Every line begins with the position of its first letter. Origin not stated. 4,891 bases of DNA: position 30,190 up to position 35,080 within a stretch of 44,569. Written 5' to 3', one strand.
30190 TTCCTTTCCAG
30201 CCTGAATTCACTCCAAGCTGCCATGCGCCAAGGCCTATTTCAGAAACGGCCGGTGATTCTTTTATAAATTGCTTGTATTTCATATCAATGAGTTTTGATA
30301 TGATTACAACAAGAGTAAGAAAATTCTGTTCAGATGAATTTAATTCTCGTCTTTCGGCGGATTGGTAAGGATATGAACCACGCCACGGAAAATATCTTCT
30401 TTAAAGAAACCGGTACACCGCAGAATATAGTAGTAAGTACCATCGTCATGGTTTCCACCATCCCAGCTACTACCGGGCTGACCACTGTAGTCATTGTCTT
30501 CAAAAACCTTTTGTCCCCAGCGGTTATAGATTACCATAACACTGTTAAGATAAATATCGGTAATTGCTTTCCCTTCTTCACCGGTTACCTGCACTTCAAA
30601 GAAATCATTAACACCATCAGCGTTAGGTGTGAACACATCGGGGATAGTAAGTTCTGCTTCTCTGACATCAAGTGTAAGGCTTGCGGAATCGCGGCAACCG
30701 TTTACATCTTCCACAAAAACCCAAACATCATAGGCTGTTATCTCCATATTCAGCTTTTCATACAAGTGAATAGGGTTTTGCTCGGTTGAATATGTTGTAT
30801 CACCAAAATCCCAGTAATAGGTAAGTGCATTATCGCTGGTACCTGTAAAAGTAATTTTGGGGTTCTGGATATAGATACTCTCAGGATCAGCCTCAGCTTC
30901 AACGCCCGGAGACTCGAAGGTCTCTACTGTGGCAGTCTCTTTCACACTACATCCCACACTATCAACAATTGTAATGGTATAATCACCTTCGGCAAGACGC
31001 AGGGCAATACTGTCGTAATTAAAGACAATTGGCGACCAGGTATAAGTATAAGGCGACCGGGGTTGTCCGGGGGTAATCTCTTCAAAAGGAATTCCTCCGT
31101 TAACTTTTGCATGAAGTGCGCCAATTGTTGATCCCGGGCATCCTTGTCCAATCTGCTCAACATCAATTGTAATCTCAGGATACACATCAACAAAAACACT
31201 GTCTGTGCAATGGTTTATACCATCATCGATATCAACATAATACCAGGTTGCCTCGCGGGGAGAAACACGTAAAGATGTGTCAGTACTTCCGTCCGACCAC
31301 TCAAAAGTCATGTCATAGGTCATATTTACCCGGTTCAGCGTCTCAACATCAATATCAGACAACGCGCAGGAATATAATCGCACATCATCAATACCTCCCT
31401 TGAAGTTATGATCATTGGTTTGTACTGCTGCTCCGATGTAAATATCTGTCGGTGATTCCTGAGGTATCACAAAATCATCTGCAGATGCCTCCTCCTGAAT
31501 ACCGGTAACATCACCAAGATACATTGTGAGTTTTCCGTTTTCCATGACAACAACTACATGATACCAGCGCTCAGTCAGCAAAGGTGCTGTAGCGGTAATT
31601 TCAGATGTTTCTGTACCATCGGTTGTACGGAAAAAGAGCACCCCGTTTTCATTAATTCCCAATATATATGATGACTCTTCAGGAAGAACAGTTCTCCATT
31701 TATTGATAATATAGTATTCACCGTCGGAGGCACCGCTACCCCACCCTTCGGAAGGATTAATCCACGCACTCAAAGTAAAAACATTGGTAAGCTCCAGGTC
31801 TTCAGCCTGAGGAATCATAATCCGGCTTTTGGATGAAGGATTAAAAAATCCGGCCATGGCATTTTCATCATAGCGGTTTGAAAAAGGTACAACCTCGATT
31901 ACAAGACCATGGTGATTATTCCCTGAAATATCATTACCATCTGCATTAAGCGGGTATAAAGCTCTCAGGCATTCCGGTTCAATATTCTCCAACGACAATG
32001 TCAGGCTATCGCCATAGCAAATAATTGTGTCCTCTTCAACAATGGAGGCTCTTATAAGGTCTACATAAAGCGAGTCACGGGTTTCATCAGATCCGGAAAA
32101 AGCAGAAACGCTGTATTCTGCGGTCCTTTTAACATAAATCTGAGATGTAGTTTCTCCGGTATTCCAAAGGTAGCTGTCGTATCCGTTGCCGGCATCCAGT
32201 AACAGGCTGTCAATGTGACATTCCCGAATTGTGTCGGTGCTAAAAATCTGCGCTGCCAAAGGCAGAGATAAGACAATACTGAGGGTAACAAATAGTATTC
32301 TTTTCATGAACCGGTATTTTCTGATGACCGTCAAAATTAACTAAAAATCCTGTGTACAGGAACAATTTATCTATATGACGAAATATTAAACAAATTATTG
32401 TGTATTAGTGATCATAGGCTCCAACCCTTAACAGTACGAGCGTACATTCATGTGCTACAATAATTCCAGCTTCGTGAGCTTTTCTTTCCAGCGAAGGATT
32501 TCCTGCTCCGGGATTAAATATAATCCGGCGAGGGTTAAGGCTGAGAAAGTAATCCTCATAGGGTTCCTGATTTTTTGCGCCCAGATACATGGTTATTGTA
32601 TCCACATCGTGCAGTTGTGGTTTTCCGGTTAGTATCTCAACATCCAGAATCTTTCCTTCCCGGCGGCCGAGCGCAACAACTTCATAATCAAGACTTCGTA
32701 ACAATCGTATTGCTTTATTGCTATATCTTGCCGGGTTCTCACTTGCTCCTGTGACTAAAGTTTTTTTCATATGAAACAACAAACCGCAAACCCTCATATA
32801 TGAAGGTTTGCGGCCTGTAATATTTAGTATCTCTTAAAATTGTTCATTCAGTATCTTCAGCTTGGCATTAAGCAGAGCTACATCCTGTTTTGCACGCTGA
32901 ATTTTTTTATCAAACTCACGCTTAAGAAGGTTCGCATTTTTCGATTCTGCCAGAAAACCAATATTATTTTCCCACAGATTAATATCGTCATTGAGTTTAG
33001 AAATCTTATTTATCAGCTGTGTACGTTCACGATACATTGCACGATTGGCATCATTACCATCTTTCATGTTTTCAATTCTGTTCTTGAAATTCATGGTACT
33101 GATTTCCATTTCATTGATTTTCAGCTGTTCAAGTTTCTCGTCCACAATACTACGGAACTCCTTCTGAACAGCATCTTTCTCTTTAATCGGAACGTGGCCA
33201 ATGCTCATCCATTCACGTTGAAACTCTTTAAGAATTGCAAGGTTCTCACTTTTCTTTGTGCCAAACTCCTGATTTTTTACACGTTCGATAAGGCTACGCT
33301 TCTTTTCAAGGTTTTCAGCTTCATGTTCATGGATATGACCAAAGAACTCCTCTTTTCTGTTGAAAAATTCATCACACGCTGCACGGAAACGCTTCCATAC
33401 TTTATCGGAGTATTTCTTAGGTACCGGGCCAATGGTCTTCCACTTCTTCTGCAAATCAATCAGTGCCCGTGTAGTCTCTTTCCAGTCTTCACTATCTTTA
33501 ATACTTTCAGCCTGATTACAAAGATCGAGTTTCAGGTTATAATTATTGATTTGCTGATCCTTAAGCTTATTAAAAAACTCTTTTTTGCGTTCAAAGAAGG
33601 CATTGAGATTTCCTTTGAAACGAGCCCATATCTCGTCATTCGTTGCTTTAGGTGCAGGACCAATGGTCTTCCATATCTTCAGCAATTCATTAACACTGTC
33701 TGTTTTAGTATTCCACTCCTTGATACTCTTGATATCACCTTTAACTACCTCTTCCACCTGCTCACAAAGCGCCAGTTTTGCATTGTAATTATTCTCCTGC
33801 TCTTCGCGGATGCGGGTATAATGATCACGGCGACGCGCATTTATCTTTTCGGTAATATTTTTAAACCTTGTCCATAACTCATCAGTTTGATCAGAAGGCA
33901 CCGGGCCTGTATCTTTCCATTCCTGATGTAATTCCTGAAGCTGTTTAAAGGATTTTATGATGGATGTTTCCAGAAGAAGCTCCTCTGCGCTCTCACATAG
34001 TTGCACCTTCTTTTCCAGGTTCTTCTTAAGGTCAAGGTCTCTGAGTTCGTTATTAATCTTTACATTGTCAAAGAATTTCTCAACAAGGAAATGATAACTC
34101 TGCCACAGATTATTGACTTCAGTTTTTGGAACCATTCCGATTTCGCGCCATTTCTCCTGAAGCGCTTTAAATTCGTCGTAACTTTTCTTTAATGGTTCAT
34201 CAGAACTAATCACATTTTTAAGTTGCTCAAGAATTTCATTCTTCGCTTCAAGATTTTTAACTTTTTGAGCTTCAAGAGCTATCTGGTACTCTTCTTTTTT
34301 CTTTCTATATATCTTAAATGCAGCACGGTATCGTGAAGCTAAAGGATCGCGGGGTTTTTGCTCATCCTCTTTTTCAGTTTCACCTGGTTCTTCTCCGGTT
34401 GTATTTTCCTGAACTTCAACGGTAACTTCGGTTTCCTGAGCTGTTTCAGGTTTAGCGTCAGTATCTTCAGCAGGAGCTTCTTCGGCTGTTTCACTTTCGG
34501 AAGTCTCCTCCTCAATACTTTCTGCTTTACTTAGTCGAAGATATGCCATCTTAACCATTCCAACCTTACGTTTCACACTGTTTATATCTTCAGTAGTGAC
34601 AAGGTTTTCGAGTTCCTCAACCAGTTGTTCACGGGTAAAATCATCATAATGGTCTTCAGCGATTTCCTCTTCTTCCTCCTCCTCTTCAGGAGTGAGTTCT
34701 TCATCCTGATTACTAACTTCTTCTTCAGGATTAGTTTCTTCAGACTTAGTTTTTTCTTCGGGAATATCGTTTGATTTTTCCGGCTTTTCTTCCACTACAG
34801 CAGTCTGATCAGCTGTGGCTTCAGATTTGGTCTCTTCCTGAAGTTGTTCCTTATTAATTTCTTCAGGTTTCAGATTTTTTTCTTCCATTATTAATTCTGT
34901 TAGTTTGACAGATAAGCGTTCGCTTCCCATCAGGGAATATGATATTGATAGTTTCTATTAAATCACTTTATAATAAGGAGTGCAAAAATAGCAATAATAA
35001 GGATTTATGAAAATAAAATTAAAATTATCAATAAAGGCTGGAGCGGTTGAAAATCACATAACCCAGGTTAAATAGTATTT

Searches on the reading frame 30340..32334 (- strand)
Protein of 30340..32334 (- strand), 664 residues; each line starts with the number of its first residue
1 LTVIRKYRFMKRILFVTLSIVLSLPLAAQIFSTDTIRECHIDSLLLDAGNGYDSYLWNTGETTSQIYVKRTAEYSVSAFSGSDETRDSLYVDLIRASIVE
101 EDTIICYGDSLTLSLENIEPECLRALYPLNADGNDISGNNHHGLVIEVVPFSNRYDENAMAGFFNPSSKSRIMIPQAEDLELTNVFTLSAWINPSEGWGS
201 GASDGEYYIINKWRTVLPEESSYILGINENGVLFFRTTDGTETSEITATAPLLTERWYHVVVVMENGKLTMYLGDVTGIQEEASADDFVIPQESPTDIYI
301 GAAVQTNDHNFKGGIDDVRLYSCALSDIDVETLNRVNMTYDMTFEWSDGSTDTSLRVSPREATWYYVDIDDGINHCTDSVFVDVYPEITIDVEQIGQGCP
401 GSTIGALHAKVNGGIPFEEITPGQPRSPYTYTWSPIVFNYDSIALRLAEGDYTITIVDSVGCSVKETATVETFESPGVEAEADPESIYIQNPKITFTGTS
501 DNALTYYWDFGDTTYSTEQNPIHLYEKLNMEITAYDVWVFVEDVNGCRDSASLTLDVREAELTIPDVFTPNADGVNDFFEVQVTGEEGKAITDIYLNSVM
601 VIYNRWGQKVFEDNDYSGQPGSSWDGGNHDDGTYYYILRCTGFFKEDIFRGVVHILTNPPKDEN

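Call 39: search_protein_families(library=pfam, proteins=[window:30340-32334:-], max_evalue=0.00001)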
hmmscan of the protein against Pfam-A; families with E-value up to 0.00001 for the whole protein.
window:30340-32334:- (664 aa): 4 families
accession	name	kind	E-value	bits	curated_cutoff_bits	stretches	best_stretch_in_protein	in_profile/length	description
PF13385.13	Laminin_G_3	-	1.1e-21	77.9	27.6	1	170-330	5-150/151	Concanavalin A-like lectin/glucanases superfamily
PF13585.12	CHU_C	-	1.8e-17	63.7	27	1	563-641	2-73/86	CHU_C Type IX secretion signal domain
PF18911.6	PKD_4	-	4.7e-07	30.2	27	1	493-554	19-82/85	PKD domain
PF02210.31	Laminin_G_2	-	5.9e-06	27.2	22.9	0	224-320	22-123/126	Laminin G domain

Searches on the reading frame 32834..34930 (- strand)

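Call 39: search_protein_families(library=pfam, proteins=[window:32834-34930:-], max_evalue=0.00001)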
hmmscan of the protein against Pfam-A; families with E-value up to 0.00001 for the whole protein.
window:32834-34930:- (698 aa): 1 family
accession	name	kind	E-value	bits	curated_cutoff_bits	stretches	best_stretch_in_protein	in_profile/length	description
PF03993.17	DUF349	-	7e-94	308.7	23.9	5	433-506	1-75/75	Domain of Unknown Function (DUF349)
